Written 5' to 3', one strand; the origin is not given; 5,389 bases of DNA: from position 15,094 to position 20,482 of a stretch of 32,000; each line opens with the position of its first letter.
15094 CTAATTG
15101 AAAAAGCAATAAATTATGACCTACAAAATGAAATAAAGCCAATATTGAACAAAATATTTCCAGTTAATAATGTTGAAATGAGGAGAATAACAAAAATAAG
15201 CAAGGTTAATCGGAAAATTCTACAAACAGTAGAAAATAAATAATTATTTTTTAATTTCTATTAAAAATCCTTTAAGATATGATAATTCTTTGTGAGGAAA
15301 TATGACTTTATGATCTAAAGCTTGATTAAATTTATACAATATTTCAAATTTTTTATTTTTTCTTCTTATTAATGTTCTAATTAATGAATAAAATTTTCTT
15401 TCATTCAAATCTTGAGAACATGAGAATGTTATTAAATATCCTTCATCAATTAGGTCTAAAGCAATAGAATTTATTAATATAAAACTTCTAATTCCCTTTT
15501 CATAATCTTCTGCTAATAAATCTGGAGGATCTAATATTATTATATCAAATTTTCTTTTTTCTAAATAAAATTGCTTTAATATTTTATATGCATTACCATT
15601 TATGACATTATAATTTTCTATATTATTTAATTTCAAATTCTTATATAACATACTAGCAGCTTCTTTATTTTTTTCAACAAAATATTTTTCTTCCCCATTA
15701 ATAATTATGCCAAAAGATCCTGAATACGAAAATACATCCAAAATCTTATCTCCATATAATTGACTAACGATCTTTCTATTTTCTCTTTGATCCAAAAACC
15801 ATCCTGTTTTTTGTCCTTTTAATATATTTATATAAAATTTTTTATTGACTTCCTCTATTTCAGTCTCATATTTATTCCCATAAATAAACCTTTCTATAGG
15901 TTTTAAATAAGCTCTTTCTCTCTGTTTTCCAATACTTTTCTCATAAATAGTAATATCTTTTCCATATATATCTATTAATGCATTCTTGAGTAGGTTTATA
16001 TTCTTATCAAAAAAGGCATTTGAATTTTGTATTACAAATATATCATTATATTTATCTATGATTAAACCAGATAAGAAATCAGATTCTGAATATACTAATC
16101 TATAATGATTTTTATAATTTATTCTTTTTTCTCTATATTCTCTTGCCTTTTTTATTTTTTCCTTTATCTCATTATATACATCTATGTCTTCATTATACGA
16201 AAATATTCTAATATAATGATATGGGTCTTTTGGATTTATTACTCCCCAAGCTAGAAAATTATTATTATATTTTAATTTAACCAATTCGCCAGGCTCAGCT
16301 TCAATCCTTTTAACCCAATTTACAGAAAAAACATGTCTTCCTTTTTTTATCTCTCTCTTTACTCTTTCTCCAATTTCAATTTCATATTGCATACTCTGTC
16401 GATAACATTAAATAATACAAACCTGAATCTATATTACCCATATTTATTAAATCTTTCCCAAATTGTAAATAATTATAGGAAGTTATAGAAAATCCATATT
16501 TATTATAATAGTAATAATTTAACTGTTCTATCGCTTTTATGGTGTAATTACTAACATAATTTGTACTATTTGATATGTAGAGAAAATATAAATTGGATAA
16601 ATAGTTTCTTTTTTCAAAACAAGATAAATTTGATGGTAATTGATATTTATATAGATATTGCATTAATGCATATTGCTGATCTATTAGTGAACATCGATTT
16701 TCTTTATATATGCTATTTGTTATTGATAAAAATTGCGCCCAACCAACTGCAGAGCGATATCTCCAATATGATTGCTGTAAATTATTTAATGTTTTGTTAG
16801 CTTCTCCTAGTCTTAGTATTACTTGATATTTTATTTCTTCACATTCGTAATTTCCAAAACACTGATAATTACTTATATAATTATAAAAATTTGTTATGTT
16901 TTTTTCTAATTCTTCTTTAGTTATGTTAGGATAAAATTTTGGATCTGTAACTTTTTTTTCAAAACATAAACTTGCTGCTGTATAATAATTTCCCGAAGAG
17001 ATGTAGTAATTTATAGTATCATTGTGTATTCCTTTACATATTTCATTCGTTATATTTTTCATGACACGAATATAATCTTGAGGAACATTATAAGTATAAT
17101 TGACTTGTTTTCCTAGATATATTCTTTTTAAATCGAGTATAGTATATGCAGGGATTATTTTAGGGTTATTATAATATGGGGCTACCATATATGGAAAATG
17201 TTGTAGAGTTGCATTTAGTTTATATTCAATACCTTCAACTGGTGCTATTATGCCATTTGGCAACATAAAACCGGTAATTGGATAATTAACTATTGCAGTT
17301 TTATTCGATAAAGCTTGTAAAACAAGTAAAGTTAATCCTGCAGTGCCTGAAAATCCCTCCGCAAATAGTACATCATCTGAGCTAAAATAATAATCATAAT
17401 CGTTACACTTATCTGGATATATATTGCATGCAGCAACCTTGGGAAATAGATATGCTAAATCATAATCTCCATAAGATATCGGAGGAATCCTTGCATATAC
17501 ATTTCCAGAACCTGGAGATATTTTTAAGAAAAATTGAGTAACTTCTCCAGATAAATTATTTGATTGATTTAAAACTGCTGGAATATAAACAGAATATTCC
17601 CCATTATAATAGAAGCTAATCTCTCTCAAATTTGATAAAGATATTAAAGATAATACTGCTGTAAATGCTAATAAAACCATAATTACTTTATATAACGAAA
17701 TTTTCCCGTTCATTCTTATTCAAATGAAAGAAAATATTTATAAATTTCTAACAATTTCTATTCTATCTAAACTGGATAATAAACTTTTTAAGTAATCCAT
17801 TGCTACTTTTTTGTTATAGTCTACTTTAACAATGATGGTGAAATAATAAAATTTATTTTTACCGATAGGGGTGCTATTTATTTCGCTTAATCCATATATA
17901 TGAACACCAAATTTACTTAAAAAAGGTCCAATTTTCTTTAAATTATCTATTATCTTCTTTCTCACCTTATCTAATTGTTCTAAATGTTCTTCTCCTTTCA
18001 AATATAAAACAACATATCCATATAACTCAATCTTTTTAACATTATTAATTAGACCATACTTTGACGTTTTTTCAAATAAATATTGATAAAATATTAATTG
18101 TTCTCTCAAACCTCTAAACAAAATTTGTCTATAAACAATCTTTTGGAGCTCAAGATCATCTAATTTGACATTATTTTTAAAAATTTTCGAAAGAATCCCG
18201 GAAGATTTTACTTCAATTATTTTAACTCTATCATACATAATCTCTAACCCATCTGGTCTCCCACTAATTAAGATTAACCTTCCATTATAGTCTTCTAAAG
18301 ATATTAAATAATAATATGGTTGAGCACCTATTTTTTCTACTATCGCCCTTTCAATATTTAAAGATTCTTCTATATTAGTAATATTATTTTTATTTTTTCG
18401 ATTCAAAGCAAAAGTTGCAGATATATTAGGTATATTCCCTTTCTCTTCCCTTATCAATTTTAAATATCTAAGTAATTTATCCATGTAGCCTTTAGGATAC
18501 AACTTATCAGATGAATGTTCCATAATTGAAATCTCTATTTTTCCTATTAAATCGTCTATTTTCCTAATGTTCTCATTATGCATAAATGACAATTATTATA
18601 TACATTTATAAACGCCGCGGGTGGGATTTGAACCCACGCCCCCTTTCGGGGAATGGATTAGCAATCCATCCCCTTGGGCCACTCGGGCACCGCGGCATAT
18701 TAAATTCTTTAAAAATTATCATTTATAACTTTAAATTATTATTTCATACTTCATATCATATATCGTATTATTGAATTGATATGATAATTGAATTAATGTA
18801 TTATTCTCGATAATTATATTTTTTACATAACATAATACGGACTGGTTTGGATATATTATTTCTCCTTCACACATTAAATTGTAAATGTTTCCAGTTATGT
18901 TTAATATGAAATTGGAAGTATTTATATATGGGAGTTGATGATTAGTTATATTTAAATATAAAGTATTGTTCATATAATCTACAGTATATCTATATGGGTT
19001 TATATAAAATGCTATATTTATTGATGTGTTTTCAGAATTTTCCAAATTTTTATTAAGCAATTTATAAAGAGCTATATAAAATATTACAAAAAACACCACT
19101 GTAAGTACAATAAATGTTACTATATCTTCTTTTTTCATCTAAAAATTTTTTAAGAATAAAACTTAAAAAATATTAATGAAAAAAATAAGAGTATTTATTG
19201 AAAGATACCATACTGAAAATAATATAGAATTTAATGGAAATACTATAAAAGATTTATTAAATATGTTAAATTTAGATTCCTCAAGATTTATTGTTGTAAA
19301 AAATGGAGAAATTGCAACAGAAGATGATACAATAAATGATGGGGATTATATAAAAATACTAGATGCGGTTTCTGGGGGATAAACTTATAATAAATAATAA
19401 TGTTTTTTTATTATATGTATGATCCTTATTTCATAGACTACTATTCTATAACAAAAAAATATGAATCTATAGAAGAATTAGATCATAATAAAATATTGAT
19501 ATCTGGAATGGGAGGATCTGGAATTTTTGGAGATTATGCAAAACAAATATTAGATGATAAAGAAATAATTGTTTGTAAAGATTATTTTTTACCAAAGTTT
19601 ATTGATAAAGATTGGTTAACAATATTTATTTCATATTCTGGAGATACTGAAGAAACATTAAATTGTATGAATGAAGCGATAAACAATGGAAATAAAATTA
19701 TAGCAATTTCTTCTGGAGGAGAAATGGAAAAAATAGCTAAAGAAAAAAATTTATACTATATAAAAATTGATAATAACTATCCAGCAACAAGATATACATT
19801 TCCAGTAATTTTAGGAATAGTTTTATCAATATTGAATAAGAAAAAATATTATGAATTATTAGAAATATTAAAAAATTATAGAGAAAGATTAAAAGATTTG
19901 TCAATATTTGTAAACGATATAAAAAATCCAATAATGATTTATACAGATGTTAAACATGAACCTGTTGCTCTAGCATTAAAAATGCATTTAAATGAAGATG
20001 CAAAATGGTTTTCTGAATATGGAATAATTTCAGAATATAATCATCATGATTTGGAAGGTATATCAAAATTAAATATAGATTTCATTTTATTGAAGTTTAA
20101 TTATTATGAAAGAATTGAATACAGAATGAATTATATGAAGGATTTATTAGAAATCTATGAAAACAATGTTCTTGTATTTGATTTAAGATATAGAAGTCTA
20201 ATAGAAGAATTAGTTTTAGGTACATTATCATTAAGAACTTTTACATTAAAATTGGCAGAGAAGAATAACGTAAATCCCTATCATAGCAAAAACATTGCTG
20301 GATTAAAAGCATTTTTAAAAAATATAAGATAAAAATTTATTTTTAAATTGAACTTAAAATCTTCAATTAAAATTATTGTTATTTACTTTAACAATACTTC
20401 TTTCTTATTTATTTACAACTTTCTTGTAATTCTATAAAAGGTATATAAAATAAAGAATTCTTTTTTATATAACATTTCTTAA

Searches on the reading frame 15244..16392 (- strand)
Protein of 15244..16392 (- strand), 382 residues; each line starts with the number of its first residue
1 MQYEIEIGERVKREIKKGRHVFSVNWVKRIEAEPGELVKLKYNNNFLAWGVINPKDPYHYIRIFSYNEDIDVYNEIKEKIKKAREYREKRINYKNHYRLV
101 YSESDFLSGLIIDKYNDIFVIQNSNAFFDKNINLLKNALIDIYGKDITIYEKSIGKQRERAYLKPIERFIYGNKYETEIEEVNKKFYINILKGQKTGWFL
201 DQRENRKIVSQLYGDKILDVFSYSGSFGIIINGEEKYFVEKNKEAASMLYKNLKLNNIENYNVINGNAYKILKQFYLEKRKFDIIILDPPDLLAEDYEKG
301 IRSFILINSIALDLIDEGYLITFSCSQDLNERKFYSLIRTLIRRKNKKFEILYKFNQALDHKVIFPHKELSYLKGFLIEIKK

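Call 75: search_protein_families(library=pfam, proteins=[window:15244-16392:-], max_evalue=0.00001)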
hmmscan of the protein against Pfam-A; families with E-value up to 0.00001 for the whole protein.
window:15244-16392:- (382 aa): 3 families
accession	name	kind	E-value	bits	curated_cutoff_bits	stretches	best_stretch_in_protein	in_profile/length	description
PF03602.21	Cons_hypoth95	-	1.2e-09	38.5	24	1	212-290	40-122/182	Conserved hypothetical protein 95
PF10672.15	Methyltrans_SAM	-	1.8e-07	31.1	27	1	175-292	84-206/286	S-adenosylmethionine-dependent methyltransferase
PF17785.7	PUA_3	-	2.8e-06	27.5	22.6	1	8-57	4-56/64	PUA-like domain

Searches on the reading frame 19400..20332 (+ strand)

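Call 4: search_protein_families(library=pfam, proteins=[window:19400-20332:+], max_evalue=0.1)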
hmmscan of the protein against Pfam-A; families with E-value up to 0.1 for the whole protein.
window:19400-20332:+ (310 aa): 2 families
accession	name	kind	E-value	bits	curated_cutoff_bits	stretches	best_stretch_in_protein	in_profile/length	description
PF10432.14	bact-PGI_C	-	8.6e-15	55.4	24.5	1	178-304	17-149/151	Bacterial phospho-glucose isomerase C-terminal SIS domain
PF01380.27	SIS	-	7.9e-07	29.4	25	1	68-119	51-102/131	SIS domain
